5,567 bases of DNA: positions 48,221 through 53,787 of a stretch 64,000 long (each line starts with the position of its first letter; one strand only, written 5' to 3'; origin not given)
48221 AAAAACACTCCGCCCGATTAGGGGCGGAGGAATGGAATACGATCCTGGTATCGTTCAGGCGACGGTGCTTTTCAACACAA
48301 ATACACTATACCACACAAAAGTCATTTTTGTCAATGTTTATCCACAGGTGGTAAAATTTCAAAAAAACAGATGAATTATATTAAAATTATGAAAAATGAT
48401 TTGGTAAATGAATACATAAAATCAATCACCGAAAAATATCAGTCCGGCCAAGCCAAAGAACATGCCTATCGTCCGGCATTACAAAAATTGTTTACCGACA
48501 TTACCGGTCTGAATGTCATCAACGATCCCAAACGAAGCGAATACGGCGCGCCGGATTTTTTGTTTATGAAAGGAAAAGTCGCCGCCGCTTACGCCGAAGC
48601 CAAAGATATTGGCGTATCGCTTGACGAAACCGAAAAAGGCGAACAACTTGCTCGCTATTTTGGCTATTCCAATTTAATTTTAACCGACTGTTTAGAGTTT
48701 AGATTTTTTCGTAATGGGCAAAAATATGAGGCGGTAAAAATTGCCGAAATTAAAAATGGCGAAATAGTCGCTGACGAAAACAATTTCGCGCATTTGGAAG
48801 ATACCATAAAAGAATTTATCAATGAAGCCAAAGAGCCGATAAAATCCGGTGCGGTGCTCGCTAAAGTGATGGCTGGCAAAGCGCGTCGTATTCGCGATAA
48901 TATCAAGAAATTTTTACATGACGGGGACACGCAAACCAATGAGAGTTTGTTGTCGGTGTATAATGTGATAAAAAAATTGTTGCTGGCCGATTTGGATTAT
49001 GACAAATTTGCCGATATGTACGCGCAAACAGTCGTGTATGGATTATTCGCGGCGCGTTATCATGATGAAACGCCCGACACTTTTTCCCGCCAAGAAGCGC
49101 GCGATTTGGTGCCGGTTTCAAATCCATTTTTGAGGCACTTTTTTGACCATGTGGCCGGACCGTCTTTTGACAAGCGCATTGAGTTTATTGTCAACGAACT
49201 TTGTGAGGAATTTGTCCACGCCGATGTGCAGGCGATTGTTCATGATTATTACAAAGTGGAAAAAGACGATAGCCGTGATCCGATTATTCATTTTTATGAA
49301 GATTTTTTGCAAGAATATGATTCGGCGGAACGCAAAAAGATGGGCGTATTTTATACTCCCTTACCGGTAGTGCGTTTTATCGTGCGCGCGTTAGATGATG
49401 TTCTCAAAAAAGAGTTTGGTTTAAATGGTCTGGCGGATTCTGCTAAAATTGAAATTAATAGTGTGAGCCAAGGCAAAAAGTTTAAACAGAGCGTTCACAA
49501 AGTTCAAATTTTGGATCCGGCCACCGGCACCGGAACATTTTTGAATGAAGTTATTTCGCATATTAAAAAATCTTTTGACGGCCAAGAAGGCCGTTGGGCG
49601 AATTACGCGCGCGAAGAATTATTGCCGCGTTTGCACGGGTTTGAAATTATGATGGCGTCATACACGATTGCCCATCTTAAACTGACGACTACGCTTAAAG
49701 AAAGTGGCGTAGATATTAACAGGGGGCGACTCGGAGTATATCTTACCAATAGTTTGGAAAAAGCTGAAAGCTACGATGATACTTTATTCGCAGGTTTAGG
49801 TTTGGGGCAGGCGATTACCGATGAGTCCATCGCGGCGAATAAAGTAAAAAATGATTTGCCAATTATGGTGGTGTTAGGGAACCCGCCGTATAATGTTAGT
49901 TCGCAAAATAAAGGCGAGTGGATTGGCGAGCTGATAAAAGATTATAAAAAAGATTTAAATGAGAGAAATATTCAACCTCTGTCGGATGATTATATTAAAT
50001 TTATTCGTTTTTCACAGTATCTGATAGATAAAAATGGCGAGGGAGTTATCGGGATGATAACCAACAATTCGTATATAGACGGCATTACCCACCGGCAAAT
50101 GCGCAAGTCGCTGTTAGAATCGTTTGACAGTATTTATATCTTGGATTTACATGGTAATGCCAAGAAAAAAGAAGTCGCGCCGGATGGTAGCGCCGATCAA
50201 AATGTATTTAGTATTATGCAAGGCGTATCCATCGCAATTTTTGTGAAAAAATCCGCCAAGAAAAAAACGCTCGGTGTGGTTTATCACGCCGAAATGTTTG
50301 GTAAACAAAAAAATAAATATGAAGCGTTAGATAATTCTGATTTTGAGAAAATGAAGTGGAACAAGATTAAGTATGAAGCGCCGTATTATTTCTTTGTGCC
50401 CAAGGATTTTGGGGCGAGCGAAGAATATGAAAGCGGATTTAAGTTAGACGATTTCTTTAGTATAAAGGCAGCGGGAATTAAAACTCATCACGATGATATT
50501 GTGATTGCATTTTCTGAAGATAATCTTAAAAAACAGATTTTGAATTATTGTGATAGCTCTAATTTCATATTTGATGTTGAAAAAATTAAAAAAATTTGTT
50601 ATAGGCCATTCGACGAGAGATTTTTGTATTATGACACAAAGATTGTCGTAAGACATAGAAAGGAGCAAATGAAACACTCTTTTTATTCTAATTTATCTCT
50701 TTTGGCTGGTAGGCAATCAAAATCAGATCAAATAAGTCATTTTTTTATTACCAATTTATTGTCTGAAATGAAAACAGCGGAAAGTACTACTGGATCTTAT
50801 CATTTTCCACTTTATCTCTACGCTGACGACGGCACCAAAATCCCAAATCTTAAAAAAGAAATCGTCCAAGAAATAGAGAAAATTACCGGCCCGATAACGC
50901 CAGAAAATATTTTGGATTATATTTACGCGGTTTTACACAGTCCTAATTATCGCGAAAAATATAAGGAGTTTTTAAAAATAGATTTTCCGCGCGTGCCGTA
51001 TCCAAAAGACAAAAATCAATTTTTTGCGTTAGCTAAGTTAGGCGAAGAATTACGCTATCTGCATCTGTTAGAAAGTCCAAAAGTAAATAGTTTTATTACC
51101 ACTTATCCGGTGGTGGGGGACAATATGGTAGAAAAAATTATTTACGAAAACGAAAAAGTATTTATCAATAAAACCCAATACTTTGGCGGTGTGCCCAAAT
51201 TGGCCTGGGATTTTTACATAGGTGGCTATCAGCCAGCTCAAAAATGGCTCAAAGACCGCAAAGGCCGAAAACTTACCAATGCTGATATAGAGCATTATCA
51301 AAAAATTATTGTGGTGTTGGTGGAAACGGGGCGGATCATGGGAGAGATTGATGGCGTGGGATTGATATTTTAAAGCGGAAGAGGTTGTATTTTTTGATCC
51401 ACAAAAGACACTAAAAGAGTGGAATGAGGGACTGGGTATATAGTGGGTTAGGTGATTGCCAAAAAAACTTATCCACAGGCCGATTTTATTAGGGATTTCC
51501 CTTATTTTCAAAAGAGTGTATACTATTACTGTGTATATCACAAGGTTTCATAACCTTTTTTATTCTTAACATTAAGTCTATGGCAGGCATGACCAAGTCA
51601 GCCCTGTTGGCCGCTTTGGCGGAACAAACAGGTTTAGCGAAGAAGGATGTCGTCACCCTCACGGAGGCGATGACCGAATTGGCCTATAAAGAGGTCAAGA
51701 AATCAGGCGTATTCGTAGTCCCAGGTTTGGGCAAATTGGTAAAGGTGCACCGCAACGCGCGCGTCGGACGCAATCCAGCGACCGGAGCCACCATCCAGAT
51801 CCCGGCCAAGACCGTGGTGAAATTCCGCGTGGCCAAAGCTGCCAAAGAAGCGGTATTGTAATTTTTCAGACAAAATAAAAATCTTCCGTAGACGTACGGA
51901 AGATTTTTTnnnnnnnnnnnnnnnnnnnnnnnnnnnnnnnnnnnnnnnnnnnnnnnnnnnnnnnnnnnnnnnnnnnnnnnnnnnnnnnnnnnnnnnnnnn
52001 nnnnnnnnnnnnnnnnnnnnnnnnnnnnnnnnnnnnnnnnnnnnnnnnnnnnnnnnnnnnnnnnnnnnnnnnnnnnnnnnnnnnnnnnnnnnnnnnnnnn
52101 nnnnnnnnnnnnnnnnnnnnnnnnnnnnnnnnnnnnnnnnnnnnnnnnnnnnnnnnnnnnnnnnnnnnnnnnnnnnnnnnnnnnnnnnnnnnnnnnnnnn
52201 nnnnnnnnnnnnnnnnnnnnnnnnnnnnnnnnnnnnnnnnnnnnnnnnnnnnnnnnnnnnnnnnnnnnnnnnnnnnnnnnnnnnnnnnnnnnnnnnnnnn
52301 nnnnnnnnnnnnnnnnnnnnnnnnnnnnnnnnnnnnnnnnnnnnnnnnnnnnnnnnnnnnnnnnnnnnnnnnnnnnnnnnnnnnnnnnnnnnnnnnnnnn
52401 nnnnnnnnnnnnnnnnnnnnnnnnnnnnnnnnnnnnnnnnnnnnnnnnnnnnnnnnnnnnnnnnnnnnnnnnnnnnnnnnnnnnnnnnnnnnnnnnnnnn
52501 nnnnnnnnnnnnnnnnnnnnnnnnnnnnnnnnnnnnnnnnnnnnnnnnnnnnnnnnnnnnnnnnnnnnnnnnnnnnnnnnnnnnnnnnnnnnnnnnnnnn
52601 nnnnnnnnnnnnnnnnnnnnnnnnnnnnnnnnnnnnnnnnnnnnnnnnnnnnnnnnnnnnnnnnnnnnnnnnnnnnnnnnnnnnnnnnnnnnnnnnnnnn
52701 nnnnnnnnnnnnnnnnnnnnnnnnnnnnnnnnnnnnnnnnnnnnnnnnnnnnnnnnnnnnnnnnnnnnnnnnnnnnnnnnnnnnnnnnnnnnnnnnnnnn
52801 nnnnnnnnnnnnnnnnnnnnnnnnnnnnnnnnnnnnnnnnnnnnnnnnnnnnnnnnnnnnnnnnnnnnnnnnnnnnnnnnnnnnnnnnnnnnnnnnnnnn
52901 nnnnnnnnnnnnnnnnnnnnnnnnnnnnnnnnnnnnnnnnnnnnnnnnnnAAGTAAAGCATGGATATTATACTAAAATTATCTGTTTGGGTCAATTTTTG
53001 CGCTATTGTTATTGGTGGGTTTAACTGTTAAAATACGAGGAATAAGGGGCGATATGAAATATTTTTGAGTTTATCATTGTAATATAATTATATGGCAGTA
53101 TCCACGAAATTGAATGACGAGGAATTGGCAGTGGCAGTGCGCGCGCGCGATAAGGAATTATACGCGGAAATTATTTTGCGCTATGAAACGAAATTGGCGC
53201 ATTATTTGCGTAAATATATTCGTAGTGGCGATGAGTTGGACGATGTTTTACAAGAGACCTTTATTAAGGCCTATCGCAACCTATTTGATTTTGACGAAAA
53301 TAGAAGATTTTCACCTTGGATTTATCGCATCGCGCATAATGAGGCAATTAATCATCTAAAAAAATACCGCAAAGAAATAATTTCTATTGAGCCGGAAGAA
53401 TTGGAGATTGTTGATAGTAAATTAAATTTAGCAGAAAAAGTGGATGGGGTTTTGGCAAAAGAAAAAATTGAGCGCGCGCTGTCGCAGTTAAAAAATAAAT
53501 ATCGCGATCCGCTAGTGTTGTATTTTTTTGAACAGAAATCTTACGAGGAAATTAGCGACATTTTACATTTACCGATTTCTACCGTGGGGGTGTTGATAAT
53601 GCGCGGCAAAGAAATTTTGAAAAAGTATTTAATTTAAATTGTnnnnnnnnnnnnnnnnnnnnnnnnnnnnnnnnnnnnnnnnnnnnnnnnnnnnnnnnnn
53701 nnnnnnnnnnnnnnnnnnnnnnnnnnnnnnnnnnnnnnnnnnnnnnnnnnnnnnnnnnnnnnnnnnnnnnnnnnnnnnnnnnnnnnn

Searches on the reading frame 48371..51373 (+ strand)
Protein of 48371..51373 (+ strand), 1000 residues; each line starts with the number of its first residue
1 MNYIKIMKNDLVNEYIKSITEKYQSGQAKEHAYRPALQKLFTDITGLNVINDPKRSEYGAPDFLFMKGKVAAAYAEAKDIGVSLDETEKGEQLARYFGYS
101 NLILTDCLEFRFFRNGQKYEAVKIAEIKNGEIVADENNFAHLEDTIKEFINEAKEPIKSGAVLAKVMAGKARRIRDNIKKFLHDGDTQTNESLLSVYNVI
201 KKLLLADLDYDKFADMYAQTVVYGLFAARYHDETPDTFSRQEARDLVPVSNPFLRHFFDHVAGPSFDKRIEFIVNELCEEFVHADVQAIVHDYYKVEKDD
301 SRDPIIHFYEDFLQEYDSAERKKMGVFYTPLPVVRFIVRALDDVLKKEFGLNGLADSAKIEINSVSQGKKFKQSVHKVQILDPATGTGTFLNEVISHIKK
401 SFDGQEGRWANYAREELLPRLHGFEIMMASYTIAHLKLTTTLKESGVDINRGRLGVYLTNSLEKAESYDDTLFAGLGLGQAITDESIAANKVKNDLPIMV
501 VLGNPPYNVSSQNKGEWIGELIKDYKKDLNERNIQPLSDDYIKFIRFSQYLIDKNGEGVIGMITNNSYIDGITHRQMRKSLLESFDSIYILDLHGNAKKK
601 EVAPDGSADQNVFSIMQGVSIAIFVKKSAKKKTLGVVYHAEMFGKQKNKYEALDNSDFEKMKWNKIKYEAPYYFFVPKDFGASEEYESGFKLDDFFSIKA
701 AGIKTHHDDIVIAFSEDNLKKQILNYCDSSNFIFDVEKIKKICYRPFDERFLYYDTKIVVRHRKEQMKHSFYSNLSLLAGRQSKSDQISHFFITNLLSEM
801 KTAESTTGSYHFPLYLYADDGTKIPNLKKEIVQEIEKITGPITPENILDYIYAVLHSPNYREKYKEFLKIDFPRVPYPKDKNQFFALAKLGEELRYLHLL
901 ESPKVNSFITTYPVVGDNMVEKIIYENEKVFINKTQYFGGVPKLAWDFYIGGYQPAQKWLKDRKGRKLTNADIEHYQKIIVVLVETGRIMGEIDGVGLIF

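Call 61: search_protein_families(library=pfam, proteins=[window:48371-51373:+], max_evalue=0.0001)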
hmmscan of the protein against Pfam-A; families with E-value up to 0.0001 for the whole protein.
window:48371-51373:+ (1000 aa): 4 families
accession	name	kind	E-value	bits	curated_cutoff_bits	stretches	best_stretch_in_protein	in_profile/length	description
PF18135.7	Type_ISP_C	-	6.3e-80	269.3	25.9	1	733-990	71-340/342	Type ISP C-terminal specificity domain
PF02384.22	N6_Mtase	-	8.9e-14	52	20.4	1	302-584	3-204/311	N-6 DNA Methylase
PF07669.17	Eco57I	-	3.4e-10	40.7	25.3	1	422-595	4-166/171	Eco57I restriction-modification methylase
PF20473.4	MmeI_Mtase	-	2.5e-05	24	27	0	367-583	10-217/259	MmeI, DNA-methyltransferase domain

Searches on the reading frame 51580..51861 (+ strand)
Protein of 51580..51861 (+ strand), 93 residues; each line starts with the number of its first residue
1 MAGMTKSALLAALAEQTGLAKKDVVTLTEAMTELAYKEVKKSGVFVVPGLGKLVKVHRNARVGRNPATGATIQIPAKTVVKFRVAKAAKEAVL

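Call 61: search_protein_families(library=pfam, proteins=[window:51580-51861:+], max_evalue=0.0001)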
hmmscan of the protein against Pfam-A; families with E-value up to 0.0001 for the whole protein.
window:51580-51861:+ (93 aa): 1 family
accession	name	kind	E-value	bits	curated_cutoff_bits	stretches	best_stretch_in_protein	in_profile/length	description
PF00216.26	Bac_DNA_binding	-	1.2e-24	86.8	22.4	1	4-92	1-89/90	Bacterial DNA-binding protein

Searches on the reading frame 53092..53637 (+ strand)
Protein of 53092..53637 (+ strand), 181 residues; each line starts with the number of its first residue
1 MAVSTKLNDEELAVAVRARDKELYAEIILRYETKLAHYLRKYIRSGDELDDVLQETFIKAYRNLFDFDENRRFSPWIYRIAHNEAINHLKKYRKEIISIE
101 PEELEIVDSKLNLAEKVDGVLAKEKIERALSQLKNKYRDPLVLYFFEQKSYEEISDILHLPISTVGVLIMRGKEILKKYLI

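Call 61: search_protein_families(library=pfam, proteins=[window:53092-53637:+], max_evalue=0.0001)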
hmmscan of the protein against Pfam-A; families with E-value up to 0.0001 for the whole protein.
window:53092-53637:+ (181 aa): 3 families
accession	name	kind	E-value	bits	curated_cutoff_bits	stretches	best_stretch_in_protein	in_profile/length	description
PF04542.20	Sigma70_r2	-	7.9e-18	64.5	24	1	28-94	2-70/71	Sigma-70 region 2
PF08281.18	Sigma70_r4_2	-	3.8e-14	52.5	25.7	1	124-174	2-52/54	Sigma-70, region 4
PF04545.22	Sigma70_r4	-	1.3e-06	28.2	24.1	1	129-169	1-41/50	Sigma-70, region 4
